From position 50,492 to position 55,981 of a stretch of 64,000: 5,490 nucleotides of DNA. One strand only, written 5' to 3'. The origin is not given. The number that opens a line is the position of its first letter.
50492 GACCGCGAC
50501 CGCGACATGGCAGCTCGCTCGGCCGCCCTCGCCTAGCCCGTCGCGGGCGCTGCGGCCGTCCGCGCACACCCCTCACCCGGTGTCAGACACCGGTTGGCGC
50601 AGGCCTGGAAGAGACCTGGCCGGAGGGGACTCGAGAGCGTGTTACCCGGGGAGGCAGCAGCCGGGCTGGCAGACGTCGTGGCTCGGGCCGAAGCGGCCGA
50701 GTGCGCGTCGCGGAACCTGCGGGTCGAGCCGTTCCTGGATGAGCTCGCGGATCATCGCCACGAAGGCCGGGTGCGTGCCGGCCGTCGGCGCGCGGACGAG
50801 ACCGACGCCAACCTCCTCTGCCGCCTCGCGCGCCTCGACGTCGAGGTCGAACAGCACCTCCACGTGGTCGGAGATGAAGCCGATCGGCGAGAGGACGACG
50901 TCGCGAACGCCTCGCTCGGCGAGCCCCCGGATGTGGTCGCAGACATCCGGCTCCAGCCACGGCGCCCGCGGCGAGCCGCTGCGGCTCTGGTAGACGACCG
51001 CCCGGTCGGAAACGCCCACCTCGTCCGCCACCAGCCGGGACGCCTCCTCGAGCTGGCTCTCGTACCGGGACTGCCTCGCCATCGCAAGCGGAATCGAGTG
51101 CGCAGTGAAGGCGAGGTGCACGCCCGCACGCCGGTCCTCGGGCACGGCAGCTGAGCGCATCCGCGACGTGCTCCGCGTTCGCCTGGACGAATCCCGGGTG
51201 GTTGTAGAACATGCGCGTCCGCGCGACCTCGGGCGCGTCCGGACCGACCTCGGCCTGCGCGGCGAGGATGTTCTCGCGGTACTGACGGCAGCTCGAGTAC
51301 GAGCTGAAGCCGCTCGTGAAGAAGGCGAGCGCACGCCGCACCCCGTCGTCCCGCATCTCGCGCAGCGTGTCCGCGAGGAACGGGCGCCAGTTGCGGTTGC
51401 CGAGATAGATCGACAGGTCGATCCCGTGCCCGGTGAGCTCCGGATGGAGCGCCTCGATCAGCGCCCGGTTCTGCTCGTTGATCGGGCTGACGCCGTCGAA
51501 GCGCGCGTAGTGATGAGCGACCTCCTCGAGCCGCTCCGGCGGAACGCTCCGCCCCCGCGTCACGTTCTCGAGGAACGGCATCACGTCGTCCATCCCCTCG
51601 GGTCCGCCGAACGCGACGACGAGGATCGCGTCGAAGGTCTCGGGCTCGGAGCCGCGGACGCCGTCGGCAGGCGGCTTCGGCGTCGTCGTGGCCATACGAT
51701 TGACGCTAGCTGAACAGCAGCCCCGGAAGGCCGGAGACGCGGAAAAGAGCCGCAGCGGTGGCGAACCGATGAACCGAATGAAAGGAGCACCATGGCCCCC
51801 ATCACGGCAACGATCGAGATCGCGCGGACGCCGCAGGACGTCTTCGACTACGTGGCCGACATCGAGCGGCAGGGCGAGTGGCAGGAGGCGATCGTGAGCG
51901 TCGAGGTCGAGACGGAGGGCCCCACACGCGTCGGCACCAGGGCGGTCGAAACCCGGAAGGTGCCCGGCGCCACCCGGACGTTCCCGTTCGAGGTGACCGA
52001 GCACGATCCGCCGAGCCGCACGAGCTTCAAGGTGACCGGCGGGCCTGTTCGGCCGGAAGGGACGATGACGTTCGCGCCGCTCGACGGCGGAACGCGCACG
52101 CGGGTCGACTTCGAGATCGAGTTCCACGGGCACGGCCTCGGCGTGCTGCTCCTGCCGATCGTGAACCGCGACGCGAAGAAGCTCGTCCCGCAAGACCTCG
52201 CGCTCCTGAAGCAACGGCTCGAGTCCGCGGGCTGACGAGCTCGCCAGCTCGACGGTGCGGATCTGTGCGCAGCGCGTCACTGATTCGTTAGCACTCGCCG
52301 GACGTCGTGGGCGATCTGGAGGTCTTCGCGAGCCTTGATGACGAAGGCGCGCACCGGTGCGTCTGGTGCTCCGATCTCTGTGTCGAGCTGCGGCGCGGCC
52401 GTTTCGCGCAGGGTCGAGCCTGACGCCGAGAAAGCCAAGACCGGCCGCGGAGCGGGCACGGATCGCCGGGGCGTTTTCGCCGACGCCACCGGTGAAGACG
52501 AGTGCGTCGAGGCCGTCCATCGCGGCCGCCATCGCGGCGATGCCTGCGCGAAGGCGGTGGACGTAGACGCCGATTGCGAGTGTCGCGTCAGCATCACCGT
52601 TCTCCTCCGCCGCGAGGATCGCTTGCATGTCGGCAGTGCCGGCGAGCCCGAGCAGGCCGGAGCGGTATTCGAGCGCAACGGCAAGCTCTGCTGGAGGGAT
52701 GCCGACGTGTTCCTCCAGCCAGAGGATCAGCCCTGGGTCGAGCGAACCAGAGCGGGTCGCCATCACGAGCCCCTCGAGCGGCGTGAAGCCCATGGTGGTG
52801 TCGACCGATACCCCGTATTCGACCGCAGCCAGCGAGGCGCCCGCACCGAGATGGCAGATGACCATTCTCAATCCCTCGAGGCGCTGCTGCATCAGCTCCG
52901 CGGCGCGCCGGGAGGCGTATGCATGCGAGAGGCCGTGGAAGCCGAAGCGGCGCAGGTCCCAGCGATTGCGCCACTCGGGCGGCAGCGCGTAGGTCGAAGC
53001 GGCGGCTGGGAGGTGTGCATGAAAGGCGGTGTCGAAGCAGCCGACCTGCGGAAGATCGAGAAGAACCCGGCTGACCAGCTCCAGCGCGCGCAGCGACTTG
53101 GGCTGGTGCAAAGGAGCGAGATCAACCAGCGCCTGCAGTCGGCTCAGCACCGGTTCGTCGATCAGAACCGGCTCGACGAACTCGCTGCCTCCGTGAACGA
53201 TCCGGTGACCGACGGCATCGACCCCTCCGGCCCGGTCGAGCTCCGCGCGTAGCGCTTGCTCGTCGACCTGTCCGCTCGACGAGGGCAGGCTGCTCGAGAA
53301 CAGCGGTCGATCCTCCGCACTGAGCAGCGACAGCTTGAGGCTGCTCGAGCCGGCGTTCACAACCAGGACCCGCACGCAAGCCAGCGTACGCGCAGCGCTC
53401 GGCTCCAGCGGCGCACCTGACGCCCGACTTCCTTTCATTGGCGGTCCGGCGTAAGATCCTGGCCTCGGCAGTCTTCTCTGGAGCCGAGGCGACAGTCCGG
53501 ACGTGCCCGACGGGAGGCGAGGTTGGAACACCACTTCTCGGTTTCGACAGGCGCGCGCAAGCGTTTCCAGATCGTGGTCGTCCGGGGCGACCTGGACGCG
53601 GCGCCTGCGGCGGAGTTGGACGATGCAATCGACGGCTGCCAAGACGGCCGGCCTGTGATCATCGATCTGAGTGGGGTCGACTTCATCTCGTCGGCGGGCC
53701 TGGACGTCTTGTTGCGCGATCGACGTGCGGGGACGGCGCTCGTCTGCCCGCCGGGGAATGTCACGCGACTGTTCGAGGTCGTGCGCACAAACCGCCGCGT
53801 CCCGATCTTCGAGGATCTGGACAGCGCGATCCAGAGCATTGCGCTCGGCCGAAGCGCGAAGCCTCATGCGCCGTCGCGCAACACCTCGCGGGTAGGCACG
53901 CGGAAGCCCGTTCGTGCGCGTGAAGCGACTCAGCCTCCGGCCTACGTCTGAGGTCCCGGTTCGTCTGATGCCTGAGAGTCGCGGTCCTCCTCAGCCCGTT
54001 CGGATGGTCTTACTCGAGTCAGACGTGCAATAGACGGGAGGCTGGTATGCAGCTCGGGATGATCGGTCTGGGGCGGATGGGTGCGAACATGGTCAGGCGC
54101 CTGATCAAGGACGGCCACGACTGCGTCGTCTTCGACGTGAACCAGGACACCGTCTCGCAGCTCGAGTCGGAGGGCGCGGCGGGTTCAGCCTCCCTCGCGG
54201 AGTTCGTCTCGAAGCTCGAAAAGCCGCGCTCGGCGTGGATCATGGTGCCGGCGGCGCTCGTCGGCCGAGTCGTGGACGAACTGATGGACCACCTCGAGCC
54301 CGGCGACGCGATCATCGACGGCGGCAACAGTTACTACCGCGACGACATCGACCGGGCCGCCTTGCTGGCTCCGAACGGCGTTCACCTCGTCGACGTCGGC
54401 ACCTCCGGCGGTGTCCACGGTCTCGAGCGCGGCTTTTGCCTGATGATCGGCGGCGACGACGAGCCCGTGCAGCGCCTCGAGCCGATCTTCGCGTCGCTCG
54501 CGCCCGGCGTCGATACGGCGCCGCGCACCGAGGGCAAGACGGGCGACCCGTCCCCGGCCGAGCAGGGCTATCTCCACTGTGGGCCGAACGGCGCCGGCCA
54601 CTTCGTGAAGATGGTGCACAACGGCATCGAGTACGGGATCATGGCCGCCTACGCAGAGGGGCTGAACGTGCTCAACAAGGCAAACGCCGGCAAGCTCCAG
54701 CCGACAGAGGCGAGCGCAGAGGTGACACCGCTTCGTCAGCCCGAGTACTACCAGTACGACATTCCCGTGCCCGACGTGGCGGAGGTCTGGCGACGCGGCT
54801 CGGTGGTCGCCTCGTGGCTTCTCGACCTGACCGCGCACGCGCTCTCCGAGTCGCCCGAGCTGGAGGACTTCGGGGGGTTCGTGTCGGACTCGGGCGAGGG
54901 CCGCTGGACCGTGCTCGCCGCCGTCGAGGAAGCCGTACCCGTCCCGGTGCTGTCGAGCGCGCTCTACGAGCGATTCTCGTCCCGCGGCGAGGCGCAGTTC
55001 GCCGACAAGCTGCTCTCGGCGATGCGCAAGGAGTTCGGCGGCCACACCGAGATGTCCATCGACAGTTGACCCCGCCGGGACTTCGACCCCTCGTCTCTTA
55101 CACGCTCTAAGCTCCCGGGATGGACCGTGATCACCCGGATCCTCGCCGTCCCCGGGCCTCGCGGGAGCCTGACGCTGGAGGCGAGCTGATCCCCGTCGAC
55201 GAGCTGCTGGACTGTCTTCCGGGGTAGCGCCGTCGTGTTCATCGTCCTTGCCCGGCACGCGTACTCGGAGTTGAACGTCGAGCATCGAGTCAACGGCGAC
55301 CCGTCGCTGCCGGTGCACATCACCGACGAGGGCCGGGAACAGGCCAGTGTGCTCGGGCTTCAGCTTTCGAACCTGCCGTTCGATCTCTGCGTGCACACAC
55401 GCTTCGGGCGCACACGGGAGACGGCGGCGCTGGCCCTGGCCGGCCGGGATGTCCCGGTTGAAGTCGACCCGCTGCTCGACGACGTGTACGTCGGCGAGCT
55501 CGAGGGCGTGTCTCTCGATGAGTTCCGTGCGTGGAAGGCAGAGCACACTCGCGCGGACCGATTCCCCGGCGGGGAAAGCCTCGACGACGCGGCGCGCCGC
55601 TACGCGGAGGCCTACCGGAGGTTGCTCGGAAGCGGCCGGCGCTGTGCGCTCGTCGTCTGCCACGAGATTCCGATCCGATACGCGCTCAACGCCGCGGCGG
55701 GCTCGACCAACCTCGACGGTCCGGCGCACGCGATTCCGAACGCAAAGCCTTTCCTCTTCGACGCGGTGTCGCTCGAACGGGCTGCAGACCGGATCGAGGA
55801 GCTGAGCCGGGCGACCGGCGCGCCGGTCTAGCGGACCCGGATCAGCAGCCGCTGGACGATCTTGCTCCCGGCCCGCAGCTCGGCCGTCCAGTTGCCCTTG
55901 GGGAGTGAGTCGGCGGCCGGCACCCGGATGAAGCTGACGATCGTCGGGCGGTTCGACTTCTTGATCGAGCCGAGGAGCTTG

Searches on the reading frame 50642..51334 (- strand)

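Call 43: search_protein_families(library=pfam, proteins=[window:50642-51334:-], max_evalue=0.001)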
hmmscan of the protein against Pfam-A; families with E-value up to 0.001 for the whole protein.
window:50642-51334:- (230 aa): 1 family
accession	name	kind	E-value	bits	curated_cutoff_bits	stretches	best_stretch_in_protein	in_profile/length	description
PF00762.24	Ferrochelatase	-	1.9e-40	139.2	27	1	68-202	180-316/317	Ferrochelatase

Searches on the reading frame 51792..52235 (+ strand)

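Call 43: search_protein_families(library=pfam, proteins=[window:51792-52235:+], max_evalue=0.001)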
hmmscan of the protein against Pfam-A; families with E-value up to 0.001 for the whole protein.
window:51792-52235:+ (147 aa): 4 families
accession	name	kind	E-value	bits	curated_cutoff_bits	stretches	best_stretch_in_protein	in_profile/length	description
PF10604.15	Polyketide_cyc2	-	5.9e-24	85.4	27.4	1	1-144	1-142/142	Polyketide cyclase / dehydrase and lipid transport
PF03364.25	Polyketide_cyc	-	1.3e-14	55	23.4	1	10-132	1-122/126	Polyketide cyclase / dehydrase and lipid transport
PF10698.15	DUF2505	-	1.8e-06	28.6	26.9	1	23-140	26-155/158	Protein of unknown function (DUF2505)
PF08327.17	AHSA1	-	0.00011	22.8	22.1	1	13-107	3-96/125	Activator of Hsp90 ATPase homolog 1-like protein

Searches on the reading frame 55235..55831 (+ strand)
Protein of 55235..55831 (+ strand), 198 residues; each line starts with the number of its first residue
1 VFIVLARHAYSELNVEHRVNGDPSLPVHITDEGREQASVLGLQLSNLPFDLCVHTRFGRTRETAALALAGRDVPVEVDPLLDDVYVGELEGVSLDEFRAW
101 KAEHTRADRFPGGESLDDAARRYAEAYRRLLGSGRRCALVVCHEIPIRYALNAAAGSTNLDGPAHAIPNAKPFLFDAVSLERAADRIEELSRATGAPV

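Call 43: search_protein_families(library=pfam, proteins=[window:55235-55831:+], max_evalue=0.001)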
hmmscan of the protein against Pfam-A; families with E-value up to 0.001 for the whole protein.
window:55235-55831:+ (198 aa): 1 family
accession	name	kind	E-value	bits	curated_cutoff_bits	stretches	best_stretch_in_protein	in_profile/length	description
PF00300.27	His_Phos_1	-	9.4e-28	97.6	21.7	1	3-170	1-174/194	Histidine phosphatase superfamily (branch 1)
